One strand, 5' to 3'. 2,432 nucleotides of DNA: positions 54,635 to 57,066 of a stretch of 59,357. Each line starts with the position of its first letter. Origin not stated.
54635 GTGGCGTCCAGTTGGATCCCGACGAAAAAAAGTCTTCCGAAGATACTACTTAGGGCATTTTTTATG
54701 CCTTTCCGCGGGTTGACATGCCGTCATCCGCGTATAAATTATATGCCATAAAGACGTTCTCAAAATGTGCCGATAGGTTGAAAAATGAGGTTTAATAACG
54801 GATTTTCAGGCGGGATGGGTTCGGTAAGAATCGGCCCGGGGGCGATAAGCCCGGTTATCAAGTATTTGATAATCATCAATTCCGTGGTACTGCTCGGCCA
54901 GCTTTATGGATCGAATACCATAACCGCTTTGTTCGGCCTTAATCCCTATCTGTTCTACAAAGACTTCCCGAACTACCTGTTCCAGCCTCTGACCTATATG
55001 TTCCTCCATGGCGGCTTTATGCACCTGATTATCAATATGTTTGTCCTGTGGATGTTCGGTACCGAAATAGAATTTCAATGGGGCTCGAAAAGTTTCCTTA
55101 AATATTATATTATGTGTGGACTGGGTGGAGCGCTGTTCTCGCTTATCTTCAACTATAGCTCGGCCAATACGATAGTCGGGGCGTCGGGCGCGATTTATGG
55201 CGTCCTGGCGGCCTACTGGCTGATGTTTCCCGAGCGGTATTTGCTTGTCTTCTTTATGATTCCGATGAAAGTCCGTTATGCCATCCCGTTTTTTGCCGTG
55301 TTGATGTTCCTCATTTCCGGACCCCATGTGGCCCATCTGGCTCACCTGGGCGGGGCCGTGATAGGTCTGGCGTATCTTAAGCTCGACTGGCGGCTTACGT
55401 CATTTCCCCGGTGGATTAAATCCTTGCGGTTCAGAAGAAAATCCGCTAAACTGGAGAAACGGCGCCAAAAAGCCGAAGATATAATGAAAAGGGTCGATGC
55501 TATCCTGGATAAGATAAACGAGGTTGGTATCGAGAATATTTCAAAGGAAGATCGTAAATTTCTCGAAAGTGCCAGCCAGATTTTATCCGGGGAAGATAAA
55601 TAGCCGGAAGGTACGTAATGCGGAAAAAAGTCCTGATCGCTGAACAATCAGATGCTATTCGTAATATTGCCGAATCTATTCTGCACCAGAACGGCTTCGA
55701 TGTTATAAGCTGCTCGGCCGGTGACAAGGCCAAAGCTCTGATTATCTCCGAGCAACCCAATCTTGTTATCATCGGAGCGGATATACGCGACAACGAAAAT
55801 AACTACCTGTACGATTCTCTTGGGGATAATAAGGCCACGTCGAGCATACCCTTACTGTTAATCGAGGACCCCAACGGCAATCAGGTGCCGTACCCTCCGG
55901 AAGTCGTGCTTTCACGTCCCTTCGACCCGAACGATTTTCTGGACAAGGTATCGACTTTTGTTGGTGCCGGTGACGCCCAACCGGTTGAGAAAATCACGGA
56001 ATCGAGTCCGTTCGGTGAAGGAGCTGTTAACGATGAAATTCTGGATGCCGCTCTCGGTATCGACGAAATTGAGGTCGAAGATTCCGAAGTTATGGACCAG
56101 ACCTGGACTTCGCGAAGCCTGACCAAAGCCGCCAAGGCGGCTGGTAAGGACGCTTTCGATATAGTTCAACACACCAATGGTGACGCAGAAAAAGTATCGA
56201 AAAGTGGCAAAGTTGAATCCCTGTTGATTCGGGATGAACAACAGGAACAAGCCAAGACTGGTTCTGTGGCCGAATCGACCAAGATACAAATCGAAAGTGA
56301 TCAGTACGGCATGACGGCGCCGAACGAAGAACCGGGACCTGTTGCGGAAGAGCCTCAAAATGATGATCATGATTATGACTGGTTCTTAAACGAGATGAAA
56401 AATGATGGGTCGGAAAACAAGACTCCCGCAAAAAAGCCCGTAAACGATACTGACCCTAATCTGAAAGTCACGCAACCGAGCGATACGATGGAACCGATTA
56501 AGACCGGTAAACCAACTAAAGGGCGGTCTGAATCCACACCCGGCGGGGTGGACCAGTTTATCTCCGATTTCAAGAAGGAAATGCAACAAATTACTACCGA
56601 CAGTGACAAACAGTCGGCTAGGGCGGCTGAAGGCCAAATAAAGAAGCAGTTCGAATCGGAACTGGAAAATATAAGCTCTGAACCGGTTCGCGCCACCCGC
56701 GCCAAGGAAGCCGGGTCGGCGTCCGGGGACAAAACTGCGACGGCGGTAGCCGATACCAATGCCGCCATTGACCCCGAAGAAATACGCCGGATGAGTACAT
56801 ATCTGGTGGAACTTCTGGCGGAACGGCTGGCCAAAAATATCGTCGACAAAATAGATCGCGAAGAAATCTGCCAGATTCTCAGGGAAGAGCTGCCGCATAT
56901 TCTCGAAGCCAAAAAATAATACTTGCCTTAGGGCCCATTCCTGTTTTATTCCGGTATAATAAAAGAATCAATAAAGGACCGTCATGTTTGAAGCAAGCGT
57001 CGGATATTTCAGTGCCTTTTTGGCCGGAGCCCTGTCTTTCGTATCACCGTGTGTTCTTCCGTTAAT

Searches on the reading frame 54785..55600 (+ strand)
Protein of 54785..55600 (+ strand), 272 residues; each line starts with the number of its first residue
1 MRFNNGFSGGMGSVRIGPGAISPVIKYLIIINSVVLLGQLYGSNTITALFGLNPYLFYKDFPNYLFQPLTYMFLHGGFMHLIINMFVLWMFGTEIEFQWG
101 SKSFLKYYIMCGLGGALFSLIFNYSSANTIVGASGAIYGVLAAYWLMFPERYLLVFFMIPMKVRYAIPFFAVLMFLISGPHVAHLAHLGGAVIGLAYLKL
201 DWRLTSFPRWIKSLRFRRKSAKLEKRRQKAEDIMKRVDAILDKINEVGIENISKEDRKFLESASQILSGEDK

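Call 52: search_protein_families(library=pfam, proteins=[window:54785-55600:+], max_evalue=0.0001)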
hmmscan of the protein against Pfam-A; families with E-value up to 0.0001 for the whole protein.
window:54785-55600:+ (272 aa): 3 families
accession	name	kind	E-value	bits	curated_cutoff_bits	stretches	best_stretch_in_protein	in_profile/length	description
PF01694.28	Rhomboid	-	4e-33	115.1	22.6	1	65-200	4-139/143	Rhomboid domain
PF20216.3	DUF6576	-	6.3e-06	26.7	27.3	1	235-265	16-46/47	Family of unknown function (DUF6576)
PF08551.15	DUF1751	-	3e-05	24.9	22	1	64-123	7-66/99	Eukaryotic integral membrane protein (DUF1751)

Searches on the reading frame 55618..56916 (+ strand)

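Call 52: search_protein_families(library=pfam, proteins=[window:55618-56916:+], max_evalue=0.0001)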
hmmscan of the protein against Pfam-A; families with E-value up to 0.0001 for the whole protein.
window:55618-56916:+ (433 aa): 0 families

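Call 67: search_protein_families(library=ncbifam, proteins=[window:55618-56916:+], max_evalue=0.001)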
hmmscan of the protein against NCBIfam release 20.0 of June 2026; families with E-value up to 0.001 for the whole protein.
window:55618-56916:+ (433 aa): 3 families
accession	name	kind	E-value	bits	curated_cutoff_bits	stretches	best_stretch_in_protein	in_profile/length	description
NF045717.1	DVU0259_DivK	exception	3.9e-12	46.4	160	1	1-114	1-115/117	DVU0259 family response regulator domain-containing protein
TIGR02154.1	PhoB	equivalog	2.3e-06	27.1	296.2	1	1-82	1-82/226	phosphate regulon transcriptional regulator PhoB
NF046022.1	RespRegCpdRBruc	equivalog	0.00062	19.7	180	0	4-50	3-49/120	cell cycle two-component system response regulator CpdR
